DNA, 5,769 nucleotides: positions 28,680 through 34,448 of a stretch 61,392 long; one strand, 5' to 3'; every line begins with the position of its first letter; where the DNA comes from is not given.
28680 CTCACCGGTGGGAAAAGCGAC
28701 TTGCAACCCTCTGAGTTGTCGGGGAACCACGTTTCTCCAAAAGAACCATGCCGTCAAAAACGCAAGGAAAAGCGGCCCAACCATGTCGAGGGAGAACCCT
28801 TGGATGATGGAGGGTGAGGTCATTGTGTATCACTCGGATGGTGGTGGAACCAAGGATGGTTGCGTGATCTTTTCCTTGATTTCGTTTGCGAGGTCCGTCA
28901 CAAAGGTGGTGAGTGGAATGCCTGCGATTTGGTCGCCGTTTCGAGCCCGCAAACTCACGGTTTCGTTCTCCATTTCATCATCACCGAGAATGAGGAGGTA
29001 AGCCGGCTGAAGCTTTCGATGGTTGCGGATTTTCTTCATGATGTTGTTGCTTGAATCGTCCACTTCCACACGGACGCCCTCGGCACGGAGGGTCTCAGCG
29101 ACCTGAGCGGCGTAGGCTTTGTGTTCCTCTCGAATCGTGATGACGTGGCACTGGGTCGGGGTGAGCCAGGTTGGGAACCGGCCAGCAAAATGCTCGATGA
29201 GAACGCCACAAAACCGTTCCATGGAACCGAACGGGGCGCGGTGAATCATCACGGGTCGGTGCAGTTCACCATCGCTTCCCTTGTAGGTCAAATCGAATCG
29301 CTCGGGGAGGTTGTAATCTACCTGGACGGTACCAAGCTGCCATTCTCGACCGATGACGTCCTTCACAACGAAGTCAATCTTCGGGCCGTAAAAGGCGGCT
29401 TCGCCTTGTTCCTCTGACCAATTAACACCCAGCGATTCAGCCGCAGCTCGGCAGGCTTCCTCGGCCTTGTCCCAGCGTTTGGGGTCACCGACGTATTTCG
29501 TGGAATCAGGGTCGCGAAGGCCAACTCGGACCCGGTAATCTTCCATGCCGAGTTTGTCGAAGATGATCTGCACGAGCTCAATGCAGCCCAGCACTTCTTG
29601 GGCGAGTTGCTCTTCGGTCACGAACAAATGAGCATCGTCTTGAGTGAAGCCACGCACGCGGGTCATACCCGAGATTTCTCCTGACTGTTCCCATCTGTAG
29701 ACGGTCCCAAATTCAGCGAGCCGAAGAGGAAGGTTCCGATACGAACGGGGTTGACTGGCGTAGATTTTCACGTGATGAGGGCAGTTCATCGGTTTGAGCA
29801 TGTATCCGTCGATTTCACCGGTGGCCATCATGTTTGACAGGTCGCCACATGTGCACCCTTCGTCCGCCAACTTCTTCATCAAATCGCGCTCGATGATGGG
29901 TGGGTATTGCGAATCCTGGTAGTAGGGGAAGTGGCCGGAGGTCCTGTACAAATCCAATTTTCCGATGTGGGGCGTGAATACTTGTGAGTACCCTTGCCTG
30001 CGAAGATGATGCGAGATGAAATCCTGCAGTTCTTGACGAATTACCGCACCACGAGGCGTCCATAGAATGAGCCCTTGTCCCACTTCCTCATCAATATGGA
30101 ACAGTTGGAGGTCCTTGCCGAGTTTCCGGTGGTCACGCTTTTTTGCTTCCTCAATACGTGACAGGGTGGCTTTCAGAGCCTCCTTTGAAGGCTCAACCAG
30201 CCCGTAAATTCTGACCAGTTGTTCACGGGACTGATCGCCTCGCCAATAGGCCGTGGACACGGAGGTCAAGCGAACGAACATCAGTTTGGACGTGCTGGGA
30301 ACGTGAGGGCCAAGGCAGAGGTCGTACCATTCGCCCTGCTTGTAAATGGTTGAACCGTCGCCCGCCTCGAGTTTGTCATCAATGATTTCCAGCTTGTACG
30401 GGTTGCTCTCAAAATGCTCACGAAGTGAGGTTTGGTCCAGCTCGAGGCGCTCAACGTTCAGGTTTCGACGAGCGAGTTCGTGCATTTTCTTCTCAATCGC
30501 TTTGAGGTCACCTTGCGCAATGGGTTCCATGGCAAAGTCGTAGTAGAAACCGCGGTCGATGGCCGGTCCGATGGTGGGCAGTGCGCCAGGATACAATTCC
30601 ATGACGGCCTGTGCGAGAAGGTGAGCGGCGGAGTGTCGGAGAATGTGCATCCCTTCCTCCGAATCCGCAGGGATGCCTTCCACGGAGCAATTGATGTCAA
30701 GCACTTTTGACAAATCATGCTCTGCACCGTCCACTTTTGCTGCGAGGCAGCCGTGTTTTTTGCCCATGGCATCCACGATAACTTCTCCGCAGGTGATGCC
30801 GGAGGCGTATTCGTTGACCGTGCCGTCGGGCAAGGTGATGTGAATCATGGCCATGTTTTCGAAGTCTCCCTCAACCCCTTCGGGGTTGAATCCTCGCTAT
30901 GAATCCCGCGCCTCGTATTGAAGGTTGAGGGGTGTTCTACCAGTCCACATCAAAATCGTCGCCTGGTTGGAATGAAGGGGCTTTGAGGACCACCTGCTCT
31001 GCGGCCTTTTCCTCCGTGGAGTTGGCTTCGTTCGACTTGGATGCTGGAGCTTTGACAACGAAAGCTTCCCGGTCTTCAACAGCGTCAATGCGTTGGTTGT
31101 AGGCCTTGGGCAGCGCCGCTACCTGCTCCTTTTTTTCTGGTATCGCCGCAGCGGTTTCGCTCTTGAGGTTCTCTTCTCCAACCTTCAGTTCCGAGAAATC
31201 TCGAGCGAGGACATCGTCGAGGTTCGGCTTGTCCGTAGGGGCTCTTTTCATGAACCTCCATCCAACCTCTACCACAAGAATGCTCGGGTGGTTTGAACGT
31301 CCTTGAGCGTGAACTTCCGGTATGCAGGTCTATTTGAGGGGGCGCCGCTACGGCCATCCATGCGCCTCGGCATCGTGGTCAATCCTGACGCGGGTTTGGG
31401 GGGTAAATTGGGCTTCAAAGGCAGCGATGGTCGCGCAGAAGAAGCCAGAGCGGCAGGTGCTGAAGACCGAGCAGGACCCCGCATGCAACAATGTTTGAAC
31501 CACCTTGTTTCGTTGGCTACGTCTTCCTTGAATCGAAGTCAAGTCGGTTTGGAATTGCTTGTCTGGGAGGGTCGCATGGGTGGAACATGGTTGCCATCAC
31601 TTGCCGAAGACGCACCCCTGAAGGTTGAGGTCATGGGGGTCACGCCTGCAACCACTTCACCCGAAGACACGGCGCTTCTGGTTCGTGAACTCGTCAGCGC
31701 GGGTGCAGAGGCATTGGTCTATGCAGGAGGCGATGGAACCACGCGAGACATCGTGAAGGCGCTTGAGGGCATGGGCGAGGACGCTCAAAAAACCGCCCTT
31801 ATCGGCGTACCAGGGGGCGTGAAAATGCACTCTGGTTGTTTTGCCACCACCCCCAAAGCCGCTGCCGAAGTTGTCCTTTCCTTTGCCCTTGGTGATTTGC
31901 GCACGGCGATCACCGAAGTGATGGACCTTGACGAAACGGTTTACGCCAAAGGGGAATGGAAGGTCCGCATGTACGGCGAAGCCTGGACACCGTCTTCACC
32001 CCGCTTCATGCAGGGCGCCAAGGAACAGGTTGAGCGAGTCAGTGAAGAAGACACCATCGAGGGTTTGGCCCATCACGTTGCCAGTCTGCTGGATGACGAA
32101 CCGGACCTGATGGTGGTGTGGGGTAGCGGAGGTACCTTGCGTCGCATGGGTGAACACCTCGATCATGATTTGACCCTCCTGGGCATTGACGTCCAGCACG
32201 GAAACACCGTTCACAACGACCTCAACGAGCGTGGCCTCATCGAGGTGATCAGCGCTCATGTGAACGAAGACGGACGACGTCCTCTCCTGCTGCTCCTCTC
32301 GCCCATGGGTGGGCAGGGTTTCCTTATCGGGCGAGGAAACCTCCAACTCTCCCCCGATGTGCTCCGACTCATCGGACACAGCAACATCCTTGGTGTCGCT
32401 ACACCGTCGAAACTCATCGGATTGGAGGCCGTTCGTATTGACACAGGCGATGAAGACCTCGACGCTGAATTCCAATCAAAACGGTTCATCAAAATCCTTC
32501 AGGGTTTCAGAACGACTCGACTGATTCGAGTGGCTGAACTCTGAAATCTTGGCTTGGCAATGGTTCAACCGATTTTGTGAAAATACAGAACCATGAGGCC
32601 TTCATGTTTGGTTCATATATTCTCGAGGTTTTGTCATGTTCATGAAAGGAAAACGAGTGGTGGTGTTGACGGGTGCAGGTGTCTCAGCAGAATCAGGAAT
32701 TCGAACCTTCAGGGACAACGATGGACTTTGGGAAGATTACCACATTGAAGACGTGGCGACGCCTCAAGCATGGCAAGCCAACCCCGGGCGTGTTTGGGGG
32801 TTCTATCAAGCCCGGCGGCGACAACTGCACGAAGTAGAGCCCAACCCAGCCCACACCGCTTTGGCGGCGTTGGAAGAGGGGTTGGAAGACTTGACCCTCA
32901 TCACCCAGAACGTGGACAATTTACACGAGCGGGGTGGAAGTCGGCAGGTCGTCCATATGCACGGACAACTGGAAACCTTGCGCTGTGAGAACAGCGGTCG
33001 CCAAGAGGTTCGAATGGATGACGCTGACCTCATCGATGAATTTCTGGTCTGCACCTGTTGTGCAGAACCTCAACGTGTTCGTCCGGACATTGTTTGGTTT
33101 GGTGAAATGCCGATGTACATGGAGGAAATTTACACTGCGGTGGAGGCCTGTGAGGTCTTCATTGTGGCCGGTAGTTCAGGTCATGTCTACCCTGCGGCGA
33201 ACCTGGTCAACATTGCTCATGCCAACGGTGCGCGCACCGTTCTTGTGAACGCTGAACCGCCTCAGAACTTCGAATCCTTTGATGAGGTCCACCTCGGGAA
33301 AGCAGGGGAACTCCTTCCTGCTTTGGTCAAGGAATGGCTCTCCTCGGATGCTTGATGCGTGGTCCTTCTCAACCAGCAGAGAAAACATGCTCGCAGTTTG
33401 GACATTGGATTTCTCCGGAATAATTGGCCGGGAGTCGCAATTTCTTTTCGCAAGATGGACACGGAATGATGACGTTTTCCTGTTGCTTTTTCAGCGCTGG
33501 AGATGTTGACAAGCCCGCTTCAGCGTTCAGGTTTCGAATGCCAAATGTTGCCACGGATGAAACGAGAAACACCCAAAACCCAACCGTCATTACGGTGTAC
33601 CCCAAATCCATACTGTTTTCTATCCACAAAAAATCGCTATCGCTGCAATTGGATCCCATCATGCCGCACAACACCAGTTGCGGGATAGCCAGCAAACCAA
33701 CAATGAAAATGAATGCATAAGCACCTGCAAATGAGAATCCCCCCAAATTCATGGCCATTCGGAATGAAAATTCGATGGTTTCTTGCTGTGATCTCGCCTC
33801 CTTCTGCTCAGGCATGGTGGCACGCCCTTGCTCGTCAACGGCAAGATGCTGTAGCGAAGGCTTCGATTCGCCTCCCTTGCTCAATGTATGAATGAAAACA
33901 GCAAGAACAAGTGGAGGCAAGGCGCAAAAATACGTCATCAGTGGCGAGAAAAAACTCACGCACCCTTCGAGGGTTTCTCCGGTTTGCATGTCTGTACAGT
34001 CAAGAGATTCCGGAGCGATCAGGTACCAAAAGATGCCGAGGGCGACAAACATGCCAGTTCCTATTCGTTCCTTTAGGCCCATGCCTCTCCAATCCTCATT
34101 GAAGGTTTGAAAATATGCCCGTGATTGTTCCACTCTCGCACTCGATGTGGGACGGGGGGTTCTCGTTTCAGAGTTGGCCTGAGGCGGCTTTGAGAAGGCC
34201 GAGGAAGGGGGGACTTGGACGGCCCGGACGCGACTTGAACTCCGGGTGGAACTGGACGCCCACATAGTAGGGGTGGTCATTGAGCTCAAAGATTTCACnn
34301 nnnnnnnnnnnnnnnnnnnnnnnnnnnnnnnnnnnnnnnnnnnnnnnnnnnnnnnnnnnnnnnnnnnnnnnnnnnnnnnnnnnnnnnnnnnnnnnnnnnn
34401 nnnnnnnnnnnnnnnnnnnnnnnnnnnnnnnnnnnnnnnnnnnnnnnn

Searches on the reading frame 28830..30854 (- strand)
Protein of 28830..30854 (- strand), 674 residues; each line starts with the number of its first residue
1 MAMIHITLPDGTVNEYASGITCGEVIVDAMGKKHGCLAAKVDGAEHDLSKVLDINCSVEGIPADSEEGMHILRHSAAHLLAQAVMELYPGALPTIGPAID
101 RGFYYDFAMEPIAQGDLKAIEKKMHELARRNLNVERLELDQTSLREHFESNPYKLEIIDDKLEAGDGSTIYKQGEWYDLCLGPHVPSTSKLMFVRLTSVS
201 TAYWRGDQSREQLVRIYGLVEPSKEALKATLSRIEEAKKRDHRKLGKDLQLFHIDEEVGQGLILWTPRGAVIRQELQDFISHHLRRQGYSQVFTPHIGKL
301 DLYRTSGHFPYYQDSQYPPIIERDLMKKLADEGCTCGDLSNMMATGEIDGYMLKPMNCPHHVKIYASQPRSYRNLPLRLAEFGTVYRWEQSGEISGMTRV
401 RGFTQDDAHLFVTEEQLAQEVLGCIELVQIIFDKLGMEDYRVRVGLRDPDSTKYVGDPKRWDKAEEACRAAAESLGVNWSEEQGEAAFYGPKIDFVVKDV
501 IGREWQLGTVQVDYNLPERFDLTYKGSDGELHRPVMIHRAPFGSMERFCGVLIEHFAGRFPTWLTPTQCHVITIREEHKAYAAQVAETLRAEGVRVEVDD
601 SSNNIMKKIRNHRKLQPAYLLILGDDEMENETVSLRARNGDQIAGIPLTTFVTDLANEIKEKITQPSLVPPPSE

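Call 19: search_protein_families(library=pfam, proteins=[window:28830-30854:-], max_evalue=0.001)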
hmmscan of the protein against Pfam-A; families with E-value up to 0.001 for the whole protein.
window:28830-30854:- (674 aa): 4 families
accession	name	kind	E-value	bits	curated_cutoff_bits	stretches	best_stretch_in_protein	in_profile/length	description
PF00587.30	tRNA-synt_2b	-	1.5e-46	159.1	29.3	1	349-556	9-179/179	tRNA synthetase class II core domain (G, H, P, S and T)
PF03129.25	HGTP_anticodon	-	4.4e-19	68.9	21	1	568-655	1-91/94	Anticodon binding domain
PF07973.19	tRNA_SAD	-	8.1e-12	45.4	24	1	169-217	2-44/44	Threonyl and Alanyl tRNA synthetase second additional domain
PF02824.27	TGS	-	0.00019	21.8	22.2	0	4-59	1-57/60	TGS domain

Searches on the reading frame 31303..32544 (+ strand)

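Call 19: search_protein_families(library=pfam, proteins=[window:31303-32544:+], max_evalue=0.001)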
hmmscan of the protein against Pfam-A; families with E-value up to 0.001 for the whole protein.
window:31303-32544:+ (413 aa): 3 families
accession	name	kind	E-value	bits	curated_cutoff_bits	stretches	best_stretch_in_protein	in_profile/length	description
PF01513.26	NAD_kinase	-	9.3e-12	45.8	25.5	1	22-191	1-122/130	ATP-NAD kinase N-terminal domain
PF20143.4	NAD_kinase_C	-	8.4e-11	42.1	23.7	1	289-409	22-125/126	ATP-NAD kinase C-terminal domain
PF00781.29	DAGK_cat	-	9.9e-07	28.8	23.6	1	116-174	37-92/125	Diacylglycerol kinase catalytic domain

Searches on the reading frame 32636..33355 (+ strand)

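Call 19: search_protein_families(library=pfam, proteins=[window:32636-33355:+], max_evalue=0.001)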
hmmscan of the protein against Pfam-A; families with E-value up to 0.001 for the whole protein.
window:32636-33355:+ (239 aa): 1 family
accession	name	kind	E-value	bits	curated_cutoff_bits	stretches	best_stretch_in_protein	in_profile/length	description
PF02146.23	SIR2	-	1.5e-48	165.5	24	1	13-186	1-180/180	Sir2 family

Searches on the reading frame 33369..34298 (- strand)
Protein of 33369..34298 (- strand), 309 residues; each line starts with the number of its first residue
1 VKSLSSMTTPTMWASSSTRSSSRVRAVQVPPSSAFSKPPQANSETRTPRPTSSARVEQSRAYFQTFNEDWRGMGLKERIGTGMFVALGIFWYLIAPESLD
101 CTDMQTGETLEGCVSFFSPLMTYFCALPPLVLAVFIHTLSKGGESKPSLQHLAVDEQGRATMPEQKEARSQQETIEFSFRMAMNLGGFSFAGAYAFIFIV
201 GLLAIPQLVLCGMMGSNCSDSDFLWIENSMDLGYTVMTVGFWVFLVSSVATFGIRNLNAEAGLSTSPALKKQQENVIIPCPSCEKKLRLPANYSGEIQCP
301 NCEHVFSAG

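Call 19: search_protein_families(library=pfam, proteins=[window:33369-34298:-], max_evalue=0.001)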
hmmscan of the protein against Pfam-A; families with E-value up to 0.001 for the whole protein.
window:33369-34298:- (309 aa): 1 family
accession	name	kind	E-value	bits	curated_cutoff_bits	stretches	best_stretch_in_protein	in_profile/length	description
PF13717.11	Zn_ribbon_4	-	0.00046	20.5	30.3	0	277-306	2-35/36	zinc-ribbon domain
